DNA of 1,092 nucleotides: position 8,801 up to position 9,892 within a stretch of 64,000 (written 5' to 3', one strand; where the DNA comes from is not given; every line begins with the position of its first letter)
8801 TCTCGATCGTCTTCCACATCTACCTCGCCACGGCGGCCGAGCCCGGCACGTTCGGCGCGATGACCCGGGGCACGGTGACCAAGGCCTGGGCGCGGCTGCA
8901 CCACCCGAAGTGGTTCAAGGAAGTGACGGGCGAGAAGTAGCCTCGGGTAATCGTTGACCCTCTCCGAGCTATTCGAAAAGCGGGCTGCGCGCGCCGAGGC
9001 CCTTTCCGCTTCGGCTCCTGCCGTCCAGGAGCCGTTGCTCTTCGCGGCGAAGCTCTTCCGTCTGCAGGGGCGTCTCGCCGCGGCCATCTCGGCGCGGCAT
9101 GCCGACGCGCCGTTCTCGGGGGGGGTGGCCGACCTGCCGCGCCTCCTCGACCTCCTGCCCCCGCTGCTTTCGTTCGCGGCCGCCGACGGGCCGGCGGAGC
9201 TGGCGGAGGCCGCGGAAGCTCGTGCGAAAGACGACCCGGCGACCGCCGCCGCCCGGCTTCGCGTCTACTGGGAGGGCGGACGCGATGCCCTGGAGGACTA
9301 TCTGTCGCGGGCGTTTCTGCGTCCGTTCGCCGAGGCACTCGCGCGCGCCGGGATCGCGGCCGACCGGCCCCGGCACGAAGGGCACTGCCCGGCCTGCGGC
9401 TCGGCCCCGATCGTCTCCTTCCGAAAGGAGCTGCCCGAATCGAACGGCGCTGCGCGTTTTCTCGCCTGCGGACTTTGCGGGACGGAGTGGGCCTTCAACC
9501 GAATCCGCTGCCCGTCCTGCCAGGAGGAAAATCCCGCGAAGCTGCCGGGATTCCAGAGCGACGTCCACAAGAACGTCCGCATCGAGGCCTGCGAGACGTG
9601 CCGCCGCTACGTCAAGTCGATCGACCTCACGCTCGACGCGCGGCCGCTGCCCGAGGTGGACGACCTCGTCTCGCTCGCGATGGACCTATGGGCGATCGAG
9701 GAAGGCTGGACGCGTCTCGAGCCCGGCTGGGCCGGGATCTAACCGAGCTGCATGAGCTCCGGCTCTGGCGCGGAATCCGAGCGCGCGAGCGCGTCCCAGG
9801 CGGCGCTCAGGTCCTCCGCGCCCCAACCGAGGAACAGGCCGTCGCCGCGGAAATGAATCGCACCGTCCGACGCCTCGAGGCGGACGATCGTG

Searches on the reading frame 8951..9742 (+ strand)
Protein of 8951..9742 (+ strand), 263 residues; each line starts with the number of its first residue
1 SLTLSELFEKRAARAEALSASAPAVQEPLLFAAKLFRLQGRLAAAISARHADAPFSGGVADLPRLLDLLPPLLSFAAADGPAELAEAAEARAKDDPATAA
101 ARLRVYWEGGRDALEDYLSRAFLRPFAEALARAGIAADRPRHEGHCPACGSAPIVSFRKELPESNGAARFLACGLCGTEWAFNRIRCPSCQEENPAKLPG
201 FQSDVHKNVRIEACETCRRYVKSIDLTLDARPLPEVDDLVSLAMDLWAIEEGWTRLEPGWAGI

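Call 33: search_protein_families(library=pfam, proteins=[window:8951-9742:+], max_evalue=0.001)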
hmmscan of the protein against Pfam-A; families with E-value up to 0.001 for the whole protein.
window:8951-9742:+ (263 aa): 2 families
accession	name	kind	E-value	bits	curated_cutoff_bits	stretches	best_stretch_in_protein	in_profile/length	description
PF24859.1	FdhE_central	-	1.7e-11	44.5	27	1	145-184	1-39/39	FdhE, central domain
PF24860.1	FdhE_C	-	2.5e-10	40.9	27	1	185-256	1-76/82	FdhE, C-terminal domain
